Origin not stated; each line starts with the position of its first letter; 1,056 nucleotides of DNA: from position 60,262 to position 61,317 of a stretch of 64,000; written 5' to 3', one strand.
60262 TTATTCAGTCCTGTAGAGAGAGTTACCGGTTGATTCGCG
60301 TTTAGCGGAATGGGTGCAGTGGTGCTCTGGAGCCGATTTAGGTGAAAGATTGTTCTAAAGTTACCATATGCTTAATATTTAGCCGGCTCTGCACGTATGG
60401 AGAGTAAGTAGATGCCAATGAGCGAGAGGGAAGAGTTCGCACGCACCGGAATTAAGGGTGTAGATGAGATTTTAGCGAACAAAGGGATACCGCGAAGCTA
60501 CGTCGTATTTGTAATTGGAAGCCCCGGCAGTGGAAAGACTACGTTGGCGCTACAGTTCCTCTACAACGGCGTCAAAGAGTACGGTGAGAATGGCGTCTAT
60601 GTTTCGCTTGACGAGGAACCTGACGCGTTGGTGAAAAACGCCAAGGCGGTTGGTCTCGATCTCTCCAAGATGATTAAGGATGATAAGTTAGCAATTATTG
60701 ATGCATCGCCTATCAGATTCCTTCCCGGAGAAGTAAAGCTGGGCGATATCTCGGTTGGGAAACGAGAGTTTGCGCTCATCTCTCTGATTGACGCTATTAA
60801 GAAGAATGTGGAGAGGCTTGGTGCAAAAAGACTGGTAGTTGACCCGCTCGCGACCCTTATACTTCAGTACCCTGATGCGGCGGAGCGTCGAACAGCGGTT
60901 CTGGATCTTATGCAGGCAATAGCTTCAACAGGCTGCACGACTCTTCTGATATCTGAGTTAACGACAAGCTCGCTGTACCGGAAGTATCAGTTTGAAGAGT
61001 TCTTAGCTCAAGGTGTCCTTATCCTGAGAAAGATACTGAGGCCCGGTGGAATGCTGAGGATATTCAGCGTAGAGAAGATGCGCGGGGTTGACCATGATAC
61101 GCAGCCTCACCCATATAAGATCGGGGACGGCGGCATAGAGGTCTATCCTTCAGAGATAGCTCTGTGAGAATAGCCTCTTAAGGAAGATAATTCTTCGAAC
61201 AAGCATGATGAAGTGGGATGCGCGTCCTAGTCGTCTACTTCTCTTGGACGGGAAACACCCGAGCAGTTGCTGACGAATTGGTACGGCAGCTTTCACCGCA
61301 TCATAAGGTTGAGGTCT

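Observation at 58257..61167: Three-gene KaiC-like module: pseudo-ATPase fused to a novel sensor-like domain, a stand-alone paralog of that domain, and an intact KaiC-like ATPase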

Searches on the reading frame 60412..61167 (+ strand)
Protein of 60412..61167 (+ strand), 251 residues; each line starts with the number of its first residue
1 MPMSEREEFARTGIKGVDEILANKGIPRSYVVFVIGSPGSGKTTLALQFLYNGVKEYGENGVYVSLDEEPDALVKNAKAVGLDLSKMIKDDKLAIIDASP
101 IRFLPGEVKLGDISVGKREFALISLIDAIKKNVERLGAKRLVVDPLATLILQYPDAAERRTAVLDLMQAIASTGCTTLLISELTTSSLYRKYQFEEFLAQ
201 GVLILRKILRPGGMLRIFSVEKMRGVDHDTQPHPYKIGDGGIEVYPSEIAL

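Call 3: search_protein_families(library=pfam, proteins=[window:60412-61167:+], max_evalue=1)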
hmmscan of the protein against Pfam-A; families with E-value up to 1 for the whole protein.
window:60412-61167:+ (251 aa): 26 families (the best 25 are shown)
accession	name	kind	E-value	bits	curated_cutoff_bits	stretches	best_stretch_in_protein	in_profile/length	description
PF06745.19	ATPase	-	2.3e-62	210.8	26.6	1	11-248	2-230/231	KaiC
PF13481.12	AAA_25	-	2.2e-09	37.7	27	1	26-180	30-187/195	AAA domain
PF00154.27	RecA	-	6.4e-07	29.5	27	1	10-88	33-108/262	recA bacterial DNA recombination protein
PF20720.3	nSTAND3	-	0.00014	22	27.2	1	29-65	17-52/155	Novel STAND NTPase 3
PF01637.24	ATPase_2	-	0.00034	20.9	33.2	1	29-155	20-144/225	ATPase domain predominantly from Archaea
PF13173.12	AAA_14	-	0.0004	20.8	27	1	30-97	3-69/129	AAA domain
PF25199.1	nSTAND_NTPase5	-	0.0012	19.1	34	1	18-71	30-83/145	Novel STAND NTPase 5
PF13191.12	AAA_16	-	0.002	19.1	32.6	1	27-69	22-59/167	AAA ATPase domain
PF03796.21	DnaB_C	-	0.0021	17.9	27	1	12-85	4-77/255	DnaB-like helicase C terminal domain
PF09848.15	SLFN-g3_helicase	-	0.0035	17.1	24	1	30-70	2-43/354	Schlafen group 3, DNA/RNA helicase domain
PF00270.35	DEAD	-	0.0042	17.3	26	0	31-64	16-51/167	DEAD/DEAH box helicase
PF13671.12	AAA_33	-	0.0057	17.4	27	1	31-79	1-43/143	AAA domain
PF13479.12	AAA_24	-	0.0081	16.5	27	1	29-59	2-23/195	AAA domain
PF13401.12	AAA_22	-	0.0096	16.7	27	1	31-66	7-41/130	AAA domain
PF06414.18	Zeta_toxin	-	0.024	14.5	22.3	1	28-65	15-50/199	Zeta toxin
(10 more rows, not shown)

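Call 4: search_protein_families(library=ncbifam, proteins=[window:60412-61167:+], max_evalue=1)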
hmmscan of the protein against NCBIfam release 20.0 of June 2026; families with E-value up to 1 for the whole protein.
window:60412-61167:+ (251 aa): 39 families (the best 25 are shown)
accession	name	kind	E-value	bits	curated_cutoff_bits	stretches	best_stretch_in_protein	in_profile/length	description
NF006799.0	PRK09302.1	equivalog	7.3e-47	160.1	408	1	10-246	13-240/515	circadian clock protein KaiC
TIGR03880.1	KaiC_arch_3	hypoth_equivalog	5.5e-41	140.5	249.45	1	13-248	1-222/224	KaiC domain-containing protein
TIGR03877.1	thermo_KaiC_1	hypoth_equivalog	8e-40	136.8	307.25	1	11-248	5-236/238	KaiC domain-containing protein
TIGR02655.1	circ_KaiC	equivalog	5.9e-39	134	546.25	1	11-246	4-230/484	circadian clock protein KaiC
TIGR03881.1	KaiC_arch_4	hypoth_equivalog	1.7e-32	113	247.8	1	11-240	4-223/231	KaiC domain-containing protein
NF052589.1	ArlH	equivalog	3e-09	36.9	215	1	24-178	15-156/229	archaellum protein ArlH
TIGR02012.1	tigrfam_recA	equivalog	6.3e-06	25.7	325.3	1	10-87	36-110/321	recombinase RecA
NF004723.0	PRK06067.1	subfamily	7.7e-06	25.6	194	1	4-97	10-101/243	flagellar accessory protein FlaH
TIGR03878.1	thermo_KaiC_2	hypoth_equivalog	2e-05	24.1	232.2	1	24-104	31-112/259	KaiC domain-containing protein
NF004629.0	PRK05973.1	equivalog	8.6e-05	21.7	156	1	31-90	66-124/237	DNA helicase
TIGR03600.1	phage_DnaB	exception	0.002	17.2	498.65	1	12-149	179-287/421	phage replicative helicase, DnaB family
TIGR00416.1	sms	equivalog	0.0021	16.9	403.05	1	11-119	77-150/454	DNA repair protein RadA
NF010340.0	PRK13768.1-2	equivalog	0.0029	17.4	293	1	30-68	4-41/265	GTPase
NF004041.0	PRK05541.1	subfamily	0.0032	17.5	127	1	27-68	5-45/176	adenylyl-sulfate kinase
TIGR00665.1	DnaB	equivalog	0.005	15.7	385.25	1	12-75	180-241/435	replicative DNA helicase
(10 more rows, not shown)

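Call 73: search_solved_structures(query=window:60412-61167:+, max_evalue=0.00001)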
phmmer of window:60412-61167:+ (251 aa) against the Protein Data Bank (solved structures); distinct sequences matched with E-value up to 0.00001: 47.
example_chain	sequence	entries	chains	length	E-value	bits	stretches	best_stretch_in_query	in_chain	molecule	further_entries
8zn5_B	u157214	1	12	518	4.9e-54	186.7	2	10-247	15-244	KaiC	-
8zn6_F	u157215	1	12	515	2.4e-46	161.5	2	11-246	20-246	KaiC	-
7x1z_A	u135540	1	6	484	4.3e-45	157.4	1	11-246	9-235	Circadian clock oscillator protein KaiC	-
3s1a_A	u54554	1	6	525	4.7e-45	157.3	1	10-246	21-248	Circadian clock protein kinase kaiC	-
9ofh_A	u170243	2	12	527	4.8e-45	157.3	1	10-246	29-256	Circadian clock oscillator protein KaiC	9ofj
8jon_A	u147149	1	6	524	6.2e-45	156.9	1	11-246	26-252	Circadian clock oscillator protein KaiC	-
7s65_A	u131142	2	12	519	7.4e-45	156.7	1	10-246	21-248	Circadian clock protein kinase KaiC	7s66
7dyi_A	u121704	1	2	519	1.2e-44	156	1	10-246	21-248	Circadian clock protein kinase KaiC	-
3k0c_A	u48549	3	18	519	1.3e-44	155.9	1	10-246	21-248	Circadian clock protein kinase KaiC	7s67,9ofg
3k09_A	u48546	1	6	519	1.3e-44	155.9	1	10-246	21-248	Circadian clock protein kinase kaiC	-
7dyk_A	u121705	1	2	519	1.4e-44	155.7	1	10-246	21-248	Circadian clock protein kinase KaiC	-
7x1y_A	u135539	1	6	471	1.5e-44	155.7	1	10-246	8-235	Circadian clock oscillator protein KaiC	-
3k0e_A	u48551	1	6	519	1.5e-44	155.6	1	10-246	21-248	Circadian clock protein kinase KaiC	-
3jzm_A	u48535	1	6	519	1.6e-44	155.6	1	10-246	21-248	Circadian clock protein kinase kaiC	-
3k0f_A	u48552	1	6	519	1.6e-44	155.6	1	10-246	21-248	Circadian clock protein kinase KaiC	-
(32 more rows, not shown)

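Call 90: search_solved_structures(query=window:60412-61167:+, max_evalue=1e-44, show_alignments=4)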
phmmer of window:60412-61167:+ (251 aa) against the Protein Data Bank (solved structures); distinct sequences matched with E-value up to 1e-44: 7.
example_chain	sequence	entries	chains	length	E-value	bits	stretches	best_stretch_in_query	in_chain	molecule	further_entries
8zn5_B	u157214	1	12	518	4.9e-54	186.7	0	10-247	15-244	KaiC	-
8zn6_F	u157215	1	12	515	2.4e-46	161.5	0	11-246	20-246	KaiC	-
7x1z_A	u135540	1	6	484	4.3e-45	157.4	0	11-246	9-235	Circadian clock oscillator protein KaiC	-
3s1a_A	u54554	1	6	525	4.7e-45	157.3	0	10-246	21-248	Circadian clock protein kinase kaiC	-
9ofh_A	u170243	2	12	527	4.8e-45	157.3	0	10-246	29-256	Circadian clock oscillator protein KaiC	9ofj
8jon_A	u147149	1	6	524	6.2e-45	156.9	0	11-246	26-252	Circadian clock oscillator protein KaiC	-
7s65_A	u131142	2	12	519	7.4e-45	156.7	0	10-246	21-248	Circadian clock protein kinase KaiC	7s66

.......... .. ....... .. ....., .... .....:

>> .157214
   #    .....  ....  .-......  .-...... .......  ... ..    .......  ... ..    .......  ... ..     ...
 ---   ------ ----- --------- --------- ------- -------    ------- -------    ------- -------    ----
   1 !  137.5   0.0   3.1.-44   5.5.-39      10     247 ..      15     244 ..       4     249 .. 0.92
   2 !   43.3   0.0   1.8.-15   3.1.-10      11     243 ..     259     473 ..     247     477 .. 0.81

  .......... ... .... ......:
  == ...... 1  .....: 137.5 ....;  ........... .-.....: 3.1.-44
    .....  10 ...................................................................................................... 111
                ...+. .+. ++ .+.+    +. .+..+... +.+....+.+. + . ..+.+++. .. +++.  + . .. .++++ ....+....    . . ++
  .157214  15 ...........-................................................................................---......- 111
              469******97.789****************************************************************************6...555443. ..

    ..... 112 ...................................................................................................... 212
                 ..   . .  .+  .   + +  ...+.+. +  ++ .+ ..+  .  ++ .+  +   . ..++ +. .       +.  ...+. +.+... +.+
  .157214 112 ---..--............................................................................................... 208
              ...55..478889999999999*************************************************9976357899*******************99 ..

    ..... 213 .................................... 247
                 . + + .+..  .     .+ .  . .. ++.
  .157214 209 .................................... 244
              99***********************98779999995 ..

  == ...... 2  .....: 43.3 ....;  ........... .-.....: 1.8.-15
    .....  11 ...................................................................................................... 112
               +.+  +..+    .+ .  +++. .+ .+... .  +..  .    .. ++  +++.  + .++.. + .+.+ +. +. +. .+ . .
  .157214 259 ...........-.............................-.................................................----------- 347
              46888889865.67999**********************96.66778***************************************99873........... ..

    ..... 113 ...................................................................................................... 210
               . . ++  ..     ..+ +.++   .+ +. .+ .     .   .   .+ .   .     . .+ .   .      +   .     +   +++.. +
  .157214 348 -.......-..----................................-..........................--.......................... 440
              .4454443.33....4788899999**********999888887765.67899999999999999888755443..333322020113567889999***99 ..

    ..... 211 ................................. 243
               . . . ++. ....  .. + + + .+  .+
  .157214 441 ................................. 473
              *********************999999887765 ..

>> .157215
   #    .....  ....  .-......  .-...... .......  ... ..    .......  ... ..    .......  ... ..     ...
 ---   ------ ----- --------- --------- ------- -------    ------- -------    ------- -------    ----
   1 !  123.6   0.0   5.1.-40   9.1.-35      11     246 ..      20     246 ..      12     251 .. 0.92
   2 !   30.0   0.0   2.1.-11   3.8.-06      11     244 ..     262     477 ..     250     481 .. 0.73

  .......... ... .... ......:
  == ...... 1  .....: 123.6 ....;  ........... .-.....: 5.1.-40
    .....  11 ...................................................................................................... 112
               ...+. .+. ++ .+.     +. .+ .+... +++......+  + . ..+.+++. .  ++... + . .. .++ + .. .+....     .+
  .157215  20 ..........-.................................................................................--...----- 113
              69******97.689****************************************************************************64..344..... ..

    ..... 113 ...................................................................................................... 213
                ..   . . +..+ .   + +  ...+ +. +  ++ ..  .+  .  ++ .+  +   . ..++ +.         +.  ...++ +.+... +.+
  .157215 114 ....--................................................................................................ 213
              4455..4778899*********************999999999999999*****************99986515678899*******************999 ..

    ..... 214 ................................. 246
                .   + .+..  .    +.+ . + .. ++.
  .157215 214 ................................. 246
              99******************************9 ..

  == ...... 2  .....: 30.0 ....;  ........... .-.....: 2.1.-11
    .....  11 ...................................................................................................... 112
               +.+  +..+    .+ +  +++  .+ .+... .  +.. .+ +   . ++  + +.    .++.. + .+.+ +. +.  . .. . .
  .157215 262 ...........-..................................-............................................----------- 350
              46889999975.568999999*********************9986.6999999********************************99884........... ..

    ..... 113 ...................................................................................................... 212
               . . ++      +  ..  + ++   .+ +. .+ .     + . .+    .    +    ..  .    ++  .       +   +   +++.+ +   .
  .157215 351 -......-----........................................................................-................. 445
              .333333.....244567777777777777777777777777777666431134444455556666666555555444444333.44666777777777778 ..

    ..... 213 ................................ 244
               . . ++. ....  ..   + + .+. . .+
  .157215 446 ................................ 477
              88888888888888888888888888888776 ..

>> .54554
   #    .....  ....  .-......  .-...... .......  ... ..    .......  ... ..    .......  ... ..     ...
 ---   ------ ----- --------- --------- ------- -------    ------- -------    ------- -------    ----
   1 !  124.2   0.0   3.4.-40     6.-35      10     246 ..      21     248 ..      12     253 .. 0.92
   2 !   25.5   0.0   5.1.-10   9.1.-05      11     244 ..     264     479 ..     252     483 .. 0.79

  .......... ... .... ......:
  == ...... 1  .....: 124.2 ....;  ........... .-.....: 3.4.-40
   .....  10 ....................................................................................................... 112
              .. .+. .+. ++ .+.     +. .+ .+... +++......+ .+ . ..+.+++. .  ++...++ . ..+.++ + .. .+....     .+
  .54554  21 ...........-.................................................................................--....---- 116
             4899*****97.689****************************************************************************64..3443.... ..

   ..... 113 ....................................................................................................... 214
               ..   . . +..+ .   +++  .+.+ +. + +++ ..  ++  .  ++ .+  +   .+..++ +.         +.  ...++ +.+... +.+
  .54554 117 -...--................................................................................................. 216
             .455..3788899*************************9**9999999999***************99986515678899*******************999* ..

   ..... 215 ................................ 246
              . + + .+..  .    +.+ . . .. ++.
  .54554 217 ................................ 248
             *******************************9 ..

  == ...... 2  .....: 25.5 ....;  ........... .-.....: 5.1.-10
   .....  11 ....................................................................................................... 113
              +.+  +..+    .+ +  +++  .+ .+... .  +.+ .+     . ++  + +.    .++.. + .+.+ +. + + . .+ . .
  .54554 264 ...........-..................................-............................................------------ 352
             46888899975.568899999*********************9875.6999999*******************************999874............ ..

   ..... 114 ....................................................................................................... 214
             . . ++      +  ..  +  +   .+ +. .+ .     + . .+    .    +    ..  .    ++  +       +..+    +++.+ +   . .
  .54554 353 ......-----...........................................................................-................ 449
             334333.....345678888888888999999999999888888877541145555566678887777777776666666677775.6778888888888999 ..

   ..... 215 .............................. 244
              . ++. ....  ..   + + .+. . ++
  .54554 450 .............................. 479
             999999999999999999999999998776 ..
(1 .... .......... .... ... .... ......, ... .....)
